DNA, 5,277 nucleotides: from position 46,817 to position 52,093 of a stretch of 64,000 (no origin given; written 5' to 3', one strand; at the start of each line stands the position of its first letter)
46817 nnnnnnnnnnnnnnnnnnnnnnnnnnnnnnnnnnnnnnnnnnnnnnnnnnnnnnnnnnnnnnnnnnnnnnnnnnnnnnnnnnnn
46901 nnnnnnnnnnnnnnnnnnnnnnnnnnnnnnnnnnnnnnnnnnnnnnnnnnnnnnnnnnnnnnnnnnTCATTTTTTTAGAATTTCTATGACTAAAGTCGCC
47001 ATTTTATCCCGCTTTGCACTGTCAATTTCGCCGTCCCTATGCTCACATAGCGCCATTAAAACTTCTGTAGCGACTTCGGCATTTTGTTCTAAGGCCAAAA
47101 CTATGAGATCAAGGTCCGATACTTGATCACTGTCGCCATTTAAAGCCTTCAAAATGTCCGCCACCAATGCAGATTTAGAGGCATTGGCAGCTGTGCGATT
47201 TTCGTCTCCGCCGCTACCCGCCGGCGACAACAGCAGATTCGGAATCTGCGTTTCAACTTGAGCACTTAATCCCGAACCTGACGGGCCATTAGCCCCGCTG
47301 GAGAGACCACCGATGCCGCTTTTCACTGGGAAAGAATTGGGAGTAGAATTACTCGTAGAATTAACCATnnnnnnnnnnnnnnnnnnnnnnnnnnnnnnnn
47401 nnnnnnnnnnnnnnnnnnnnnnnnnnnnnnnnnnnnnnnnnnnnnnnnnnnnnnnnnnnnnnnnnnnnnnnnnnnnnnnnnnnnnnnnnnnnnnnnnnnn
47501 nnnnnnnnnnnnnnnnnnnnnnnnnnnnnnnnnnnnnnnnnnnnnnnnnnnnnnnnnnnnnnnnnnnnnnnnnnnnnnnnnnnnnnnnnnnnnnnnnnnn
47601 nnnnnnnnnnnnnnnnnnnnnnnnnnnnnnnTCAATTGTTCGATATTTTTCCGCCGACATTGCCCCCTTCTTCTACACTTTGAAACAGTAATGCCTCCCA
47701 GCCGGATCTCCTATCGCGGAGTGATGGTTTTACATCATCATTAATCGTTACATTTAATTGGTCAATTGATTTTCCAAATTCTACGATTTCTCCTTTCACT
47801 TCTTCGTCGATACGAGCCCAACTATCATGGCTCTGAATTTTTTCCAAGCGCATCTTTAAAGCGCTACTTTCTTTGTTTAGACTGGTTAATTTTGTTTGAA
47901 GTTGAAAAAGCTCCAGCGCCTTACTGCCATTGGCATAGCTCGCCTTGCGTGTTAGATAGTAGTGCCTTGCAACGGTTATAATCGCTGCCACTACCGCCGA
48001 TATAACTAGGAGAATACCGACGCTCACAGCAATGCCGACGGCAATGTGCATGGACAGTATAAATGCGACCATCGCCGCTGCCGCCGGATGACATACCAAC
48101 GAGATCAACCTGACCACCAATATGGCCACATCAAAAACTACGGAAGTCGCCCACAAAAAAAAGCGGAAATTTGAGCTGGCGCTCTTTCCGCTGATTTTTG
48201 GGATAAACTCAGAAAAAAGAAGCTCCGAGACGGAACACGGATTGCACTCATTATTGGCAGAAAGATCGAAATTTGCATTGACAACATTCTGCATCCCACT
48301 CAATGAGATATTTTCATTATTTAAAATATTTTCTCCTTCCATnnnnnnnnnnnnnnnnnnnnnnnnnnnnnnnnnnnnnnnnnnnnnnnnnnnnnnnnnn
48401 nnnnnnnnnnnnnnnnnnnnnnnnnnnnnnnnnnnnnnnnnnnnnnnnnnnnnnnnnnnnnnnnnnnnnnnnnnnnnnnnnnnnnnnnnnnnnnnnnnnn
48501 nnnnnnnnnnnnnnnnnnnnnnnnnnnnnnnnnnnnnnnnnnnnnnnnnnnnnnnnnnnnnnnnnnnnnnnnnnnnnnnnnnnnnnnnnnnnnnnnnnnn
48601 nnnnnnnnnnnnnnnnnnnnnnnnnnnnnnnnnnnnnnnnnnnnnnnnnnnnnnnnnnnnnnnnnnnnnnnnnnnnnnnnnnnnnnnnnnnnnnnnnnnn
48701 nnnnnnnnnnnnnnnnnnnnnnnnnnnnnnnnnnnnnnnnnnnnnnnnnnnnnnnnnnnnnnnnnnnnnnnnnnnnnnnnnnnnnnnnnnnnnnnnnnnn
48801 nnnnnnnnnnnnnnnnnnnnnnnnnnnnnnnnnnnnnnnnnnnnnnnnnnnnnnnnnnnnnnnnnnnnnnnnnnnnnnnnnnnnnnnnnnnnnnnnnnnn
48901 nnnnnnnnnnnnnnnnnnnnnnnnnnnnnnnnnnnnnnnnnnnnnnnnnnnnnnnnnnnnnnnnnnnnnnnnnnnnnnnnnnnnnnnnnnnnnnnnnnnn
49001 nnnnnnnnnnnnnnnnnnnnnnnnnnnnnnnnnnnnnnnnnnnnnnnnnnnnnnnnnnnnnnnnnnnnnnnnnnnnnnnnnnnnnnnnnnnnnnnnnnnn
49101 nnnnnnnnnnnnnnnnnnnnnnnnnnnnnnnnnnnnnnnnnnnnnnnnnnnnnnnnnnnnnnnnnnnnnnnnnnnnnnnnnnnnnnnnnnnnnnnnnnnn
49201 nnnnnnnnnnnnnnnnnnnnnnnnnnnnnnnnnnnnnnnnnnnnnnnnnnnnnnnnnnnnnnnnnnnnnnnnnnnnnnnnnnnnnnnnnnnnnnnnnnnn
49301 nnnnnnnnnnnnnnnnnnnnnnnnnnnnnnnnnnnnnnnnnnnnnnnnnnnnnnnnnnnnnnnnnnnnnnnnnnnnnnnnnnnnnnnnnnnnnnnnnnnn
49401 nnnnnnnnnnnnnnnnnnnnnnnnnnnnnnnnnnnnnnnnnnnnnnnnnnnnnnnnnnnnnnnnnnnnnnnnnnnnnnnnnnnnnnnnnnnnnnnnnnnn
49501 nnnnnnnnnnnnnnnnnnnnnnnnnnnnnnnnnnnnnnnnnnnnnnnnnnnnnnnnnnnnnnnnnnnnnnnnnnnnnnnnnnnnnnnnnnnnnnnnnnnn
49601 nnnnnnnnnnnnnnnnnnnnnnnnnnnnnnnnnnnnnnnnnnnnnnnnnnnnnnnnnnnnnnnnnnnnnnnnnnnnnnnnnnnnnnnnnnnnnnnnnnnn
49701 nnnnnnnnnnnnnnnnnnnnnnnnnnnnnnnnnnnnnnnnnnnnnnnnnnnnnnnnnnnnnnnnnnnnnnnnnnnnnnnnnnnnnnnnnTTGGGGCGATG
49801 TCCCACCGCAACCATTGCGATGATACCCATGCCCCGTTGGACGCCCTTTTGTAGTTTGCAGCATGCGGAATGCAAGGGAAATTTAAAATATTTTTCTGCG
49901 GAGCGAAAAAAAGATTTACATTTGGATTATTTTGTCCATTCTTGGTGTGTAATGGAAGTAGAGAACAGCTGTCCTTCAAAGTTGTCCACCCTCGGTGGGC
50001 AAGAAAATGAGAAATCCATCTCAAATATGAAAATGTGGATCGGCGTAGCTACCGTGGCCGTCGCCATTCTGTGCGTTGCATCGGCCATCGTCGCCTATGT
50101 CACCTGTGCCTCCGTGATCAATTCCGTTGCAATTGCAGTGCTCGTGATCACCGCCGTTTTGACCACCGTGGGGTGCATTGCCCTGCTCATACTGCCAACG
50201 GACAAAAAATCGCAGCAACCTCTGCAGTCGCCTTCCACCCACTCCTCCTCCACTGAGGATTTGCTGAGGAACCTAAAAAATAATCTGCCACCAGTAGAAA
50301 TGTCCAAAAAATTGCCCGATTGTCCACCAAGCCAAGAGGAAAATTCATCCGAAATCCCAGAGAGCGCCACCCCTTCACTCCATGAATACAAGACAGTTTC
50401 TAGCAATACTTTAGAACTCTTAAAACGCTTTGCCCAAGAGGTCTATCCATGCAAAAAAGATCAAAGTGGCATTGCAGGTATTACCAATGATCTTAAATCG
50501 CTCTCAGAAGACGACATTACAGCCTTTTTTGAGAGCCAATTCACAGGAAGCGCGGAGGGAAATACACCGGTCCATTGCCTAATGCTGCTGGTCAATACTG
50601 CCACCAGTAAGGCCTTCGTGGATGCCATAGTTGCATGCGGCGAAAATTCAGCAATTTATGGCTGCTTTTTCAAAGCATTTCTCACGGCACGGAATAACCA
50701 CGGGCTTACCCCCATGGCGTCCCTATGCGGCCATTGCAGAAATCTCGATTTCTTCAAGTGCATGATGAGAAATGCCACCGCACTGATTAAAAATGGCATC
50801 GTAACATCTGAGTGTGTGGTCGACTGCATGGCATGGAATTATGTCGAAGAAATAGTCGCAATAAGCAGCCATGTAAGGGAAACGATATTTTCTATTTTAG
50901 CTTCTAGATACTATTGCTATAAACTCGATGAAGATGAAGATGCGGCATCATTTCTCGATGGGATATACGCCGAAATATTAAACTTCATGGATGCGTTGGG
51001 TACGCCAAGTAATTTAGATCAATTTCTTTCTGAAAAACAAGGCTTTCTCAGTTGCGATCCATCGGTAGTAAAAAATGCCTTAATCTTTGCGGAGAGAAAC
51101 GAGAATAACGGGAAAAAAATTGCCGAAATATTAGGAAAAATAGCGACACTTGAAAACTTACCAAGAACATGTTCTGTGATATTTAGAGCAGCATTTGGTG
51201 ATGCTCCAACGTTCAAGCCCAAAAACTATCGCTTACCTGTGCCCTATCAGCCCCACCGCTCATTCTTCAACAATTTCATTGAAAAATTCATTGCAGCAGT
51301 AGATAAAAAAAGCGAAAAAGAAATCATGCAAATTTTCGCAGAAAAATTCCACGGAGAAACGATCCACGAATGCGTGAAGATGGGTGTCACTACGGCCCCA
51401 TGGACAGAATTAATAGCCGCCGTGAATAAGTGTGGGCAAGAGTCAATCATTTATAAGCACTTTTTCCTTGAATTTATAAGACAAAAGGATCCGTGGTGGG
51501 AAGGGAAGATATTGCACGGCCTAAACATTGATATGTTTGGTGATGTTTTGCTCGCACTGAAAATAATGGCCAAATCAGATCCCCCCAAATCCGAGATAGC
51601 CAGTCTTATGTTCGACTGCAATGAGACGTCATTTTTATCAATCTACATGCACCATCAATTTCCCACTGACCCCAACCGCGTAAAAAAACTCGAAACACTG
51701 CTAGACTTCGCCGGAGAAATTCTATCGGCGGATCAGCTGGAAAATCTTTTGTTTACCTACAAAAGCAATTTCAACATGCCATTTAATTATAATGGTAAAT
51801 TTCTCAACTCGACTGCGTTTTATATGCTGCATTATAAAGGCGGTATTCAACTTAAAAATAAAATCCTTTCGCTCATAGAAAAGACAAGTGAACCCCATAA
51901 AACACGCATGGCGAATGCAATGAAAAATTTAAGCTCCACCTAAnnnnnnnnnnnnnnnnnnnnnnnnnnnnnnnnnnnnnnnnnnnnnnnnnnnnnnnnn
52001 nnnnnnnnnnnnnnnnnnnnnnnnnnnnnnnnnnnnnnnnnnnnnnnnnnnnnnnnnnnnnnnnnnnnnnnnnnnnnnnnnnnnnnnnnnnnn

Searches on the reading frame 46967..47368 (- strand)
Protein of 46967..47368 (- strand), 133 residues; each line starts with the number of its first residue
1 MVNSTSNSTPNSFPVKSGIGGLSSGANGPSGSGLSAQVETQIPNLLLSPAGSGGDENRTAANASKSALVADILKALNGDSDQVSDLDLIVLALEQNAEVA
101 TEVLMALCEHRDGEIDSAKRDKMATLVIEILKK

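Call 12: search_protein_families(library=pfam, proteins=[window:46967-47368:-], max_evalue=0.01)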
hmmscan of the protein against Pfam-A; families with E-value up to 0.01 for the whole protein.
window:46967-47368:- (133 aa): 1 family
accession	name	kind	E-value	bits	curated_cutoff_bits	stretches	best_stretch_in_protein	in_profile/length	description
PF06545.17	AllG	-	0.0084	16.1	27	1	46-128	88-167/215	Oxamate carbamoyltransferase subunit AllG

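Call 40: search_protein_families(library=pfam, proteins=[P0130], max_evalue=0.01)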
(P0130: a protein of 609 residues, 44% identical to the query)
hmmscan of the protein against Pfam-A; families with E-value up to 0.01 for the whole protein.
P0130 (609 aa): 0 families

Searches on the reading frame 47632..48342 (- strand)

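Call 14: search_protein_families(library=ncbifam, proteins=[window:47632-48342:-], max_evalue=0.00001)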
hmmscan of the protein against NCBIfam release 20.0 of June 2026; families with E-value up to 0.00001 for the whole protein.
window:47632-48342:- (236 aa): 0 families

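Call 40: search_protein_families(library=pfam, proteins=[window:47632-48342:-], max_evalue=0.01)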
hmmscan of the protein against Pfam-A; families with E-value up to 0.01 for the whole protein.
window:47632-48342:- (236 aa): 1 family
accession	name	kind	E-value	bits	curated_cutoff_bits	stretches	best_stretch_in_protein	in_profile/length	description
PF14936.11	p53-inducible11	-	0.0074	16.8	27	1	60-134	105-177/179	Tumour protein p53-inducible protein 11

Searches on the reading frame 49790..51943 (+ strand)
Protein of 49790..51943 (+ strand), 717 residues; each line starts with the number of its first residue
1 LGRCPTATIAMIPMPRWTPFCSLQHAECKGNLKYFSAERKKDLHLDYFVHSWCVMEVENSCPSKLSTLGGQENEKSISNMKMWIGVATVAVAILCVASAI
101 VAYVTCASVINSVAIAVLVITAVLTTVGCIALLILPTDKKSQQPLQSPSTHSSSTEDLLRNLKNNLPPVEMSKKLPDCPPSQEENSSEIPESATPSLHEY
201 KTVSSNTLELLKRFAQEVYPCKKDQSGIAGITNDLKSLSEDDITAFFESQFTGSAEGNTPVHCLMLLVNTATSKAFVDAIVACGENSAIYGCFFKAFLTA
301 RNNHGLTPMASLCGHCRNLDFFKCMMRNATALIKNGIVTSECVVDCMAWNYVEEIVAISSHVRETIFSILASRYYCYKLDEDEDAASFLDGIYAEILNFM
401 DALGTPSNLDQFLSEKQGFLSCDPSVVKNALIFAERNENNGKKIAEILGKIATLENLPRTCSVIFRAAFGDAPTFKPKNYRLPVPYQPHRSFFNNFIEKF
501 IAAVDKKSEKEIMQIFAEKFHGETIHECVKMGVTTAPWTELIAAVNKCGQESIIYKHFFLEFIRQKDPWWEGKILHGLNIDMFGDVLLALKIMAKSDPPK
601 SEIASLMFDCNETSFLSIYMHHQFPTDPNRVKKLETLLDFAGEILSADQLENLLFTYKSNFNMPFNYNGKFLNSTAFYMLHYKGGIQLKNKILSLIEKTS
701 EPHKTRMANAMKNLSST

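Call 14: search_protein_families(library=ncbifam, proteins=[window:49790-51943:+], max_evalue=0.00001)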
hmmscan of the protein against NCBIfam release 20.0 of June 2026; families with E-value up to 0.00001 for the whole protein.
window:49790-51943:+ (717 aa): 0 families

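Call 40: search_protein_families(library=pfam, proteins=[window:49790-51943:+], max_evalue=0.01)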
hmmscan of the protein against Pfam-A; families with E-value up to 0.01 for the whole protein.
window:49790-51943:+ (717 aa): 1 family
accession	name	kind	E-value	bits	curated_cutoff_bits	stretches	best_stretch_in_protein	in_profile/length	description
PF07332.16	Phage_holin_3_6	-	0.0075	16.7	28.4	0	83-144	39-99/116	Putative Actinobacterial Holin-X, holin superfamily III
